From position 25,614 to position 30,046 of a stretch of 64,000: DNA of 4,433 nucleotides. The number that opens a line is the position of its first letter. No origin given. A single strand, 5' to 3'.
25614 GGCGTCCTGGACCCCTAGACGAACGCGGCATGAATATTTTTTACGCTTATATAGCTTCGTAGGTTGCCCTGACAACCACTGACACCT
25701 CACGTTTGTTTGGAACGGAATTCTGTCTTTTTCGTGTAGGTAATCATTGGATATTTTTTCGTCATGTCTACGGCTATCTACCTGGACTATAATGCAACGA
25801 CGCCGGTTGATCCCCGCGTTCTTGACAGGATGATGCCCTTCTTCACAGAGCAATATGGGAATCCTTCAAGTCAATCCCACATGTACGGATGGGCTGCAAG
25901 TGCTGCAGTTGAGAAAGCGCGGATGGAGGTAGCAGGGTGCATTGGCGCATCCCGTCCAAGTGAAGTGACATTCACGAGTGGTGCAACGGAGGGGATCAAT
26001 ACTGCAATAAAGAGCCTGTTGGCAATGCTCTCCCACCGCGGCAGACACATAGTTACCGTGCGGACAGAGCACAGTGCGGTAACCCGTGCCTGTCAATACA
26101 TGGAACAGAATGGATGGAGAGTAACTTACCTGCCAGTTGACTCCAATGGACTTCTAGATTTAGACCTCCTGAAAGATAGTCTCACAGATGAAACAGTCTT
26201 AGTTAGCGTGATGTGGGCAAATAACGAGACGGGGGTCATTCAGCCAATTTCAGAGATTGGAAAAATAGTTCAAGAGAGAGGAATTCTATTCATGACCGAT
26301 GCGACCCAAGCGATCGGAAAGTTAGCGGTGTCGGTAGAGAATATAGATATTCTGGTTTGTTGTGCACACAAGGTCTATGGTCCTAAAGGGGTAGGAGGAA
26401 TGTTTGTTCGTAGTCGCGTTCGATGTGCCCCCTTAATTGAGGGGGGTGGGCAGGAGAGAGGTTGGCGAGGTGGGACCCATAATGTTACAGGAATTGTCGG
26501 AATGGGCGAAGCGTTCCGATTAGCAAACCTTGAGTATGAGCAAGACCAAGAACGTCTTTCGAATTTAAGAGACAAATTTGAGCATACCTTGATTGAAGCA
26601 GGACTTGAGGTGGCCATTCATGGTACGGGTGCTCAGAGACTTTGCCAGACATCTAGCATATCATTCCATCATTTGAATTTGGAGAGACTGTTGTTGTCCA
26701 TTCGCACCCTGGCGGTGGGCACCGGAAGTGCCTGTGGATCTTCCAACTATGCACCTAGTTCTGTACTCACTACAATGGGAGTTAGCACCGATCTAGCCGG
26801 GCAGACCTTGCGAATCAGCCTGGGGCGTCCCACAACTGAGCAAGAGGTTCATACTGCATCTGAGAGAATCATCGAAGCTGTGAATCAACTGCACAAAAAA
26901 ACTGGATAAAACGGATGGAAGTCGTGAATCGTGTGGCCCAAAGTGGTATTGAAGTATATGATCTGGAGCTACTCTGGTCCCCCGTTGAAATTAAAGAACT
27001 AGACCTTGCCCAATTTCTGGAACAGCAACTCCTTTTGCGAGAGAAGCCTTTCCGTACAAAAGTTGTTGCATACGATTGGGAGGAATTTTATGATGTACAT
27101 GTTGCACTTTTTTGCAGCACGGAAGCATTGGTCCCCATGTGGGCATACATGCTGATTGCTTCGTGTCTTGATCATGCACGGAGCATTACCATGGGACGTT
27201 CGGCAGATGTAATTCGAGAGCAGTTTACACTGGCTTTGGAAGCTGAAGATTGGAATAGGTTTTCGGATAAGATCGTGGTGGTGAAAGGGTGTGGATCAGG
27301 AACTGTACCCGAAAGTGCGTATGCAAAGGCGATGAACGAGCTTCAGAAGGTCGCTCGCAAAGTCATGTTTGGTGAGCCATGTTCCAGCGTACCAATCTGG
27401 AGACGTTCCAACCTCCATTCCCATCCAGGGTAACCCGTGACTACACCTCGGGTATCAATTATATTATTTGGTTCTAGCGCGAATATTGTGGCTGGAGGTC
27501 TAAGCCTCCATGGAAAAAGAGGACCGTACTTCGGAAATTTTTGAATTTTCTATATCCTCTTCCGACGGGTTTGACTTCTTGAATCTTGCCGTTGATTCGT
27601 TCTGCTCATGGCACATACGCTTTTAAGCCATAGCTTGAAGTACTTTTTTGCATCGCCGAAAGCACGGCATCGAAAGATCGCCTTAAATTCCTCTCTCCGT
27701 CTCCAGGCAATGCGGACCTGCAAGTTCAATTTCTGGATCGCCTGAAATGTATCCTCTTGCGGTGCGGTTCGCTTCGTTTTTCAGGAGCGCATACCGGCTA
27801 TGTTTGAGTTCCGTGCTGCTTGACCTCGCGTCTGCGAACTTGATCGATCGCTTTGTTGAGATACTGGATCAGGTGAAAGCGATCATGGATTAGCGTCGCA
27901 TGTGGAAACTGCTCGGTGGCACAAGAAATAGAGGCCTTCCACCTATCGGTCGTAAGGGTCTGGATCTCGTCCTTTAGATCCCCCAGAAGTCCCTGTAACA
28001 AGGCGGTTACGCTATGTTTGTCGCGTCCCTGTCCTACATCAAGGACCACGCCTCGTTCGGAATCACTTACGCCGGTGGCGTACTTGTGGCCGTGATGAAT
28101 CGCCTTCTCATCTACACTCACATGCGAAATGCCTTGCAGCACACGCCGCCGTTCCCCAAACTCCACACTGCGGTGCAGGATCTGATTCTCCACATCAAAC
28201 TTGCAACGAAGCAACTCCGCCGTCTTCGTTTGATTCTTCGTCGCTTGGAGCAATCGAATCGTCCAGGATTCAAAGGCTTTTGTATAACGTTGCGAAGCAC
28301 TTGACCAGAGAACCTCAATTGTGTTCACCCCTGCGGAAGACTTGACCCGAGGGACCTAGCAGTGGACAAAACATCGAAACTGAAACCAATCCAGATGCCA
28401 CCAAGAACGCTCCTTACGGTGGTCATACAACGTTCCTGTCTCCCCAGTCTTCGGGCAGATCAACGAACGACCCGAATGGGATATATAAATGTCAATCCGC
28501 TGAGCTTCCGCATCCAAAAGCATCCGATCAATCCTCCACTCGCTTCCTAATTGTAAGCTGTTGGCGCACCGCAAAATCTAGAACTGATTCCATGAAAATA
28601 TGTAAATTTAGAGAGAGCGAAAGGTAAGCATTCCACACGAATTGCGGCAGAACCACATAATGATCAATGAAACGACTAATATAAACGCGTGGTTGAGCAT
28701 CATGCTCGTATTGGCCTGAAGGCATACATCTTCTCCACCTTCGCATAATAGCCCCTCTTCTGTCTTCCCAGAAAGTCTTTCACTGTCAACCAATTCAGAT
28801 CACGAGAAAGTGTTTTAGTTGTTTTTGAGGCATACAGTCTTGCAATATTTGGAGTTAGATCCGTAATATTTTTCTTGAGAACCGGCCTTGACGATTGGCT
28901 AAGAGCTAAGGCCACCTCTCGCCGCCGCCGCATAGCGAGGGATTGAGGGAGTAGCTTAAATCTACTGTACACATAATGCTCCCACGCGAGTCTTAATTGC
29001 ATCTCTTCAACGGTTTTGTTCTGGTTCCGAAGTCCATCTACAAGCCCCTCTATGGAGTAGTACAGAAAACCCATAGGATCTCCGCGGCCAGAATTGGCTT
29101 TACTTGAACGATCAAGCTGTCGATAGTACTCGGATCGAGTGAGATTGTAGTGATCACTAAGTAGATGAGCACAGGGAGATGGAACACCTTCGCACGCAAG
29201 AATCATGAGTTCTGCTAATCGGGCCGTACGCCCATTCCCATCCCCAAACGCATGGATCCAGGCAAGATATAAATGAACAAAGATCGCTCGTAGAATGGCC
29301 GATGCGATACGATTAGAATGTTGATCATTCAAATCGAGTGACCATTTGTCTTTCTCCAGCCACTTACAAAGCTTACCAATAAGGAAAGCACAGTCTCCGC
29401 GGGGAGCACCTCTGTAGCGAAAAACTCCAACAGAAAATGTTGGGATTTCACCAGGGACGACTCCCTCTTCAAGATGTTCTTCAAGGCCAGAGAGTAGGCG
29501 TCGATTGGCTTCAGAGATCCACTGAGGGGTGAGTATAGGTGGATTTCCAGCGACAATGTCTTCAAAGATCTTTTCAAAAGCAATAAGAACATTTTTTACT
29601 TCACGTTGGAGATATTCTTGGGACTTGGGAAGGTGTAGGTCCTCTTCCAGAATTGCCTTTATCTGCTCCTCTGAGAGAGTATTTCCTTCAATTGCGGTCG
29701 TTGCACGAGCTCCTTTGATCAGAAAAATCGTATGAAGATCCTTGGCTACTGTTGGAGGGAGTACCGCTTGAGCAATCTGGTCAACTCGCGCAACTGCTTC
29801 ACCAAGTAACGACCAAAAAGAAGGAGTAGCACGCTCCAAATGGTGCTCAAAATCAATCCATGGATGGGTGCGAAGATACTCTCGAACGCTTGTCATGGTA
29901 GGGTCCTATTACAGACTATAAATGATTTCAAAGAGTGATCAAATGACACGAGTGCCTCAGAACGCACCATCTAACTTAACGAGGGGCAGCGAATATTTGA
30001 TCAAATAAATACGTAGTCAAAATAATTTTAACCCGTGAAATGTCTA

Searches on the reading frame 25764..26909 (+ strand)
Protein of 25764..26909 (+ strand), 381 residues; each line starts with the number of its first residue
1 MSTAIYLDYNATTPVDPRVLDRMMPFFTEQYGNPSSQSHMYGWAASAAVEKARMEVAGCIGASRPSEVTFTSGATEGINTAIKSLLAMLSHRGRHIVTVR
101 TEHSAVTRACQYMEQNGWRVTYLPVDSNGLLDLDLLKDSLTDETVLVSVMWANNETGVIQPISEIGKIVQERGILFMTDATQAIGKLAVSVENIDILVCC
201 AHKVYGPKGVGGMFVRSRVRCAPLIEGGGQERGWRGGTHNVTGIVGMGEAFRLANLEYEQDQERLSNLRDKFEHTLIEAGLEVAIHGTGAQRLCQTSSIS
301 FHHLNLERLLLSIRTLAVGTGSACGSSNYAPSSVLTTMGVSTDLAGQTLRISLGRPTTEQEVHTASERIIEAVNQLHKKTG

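Call 70: search_protein_families(library=pfam, proteins=[window:25764-26909:+], max_evalue=0.0001)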
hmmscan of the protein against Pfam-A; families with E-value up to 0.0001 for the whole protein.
window:25764-26909:+ (381 aa): 3 families
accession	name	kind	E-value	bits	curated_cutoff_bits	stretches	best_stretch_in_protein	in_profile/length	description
PF00266.25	Aminotran_5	-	4e-77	260.1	21.5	1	5-363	1-369/371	Aminotransferase class-V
PF00155.27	Aminotran_1_2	-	2.6e-06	27.3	19.7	1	53-179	51-185/361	Aminotransferase class I and II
PF01041.23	DegT_DnrJ_EryC1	-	5.5e-05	23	19.8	1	70-185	44-151/360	DegT/DnrJ/EryC1/StrS aminotransferase family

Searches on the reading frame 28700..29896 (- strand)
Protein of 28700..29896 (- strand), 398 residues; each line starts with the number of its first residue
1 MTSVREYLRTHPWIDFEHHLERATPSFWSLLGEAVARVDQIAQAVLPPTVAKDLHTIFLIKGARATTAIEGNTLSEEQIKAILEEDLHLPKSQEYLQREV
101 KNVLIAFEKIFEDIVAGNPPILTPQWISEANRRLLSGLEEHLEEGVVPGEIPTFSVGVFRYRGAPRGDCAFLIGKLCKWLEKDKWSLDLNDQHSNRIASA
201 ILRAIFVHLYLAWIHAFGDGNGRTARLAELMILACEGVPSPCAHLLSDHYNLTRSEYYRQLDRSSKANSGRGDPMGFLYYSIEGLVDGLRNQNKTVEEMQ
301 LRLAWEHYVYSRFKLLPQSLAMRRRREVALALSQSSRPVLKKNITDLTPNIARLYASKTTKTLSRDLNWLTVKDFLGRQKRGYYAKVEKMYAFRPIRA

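Call 70: search_protein_families(library=pfam, proteins=[window:28700-29896:-], max_evalue=0.0001)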
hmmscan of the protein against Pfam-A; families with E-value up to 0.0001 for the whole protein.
window:28700-29896:- (398 aa): 1 family
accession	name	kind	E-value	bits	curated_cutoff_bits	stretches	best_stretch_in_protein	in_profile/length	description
PF02661.23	Fic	-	4.6e-11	43.9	24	1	122-233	2-93/93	Fic/DOC family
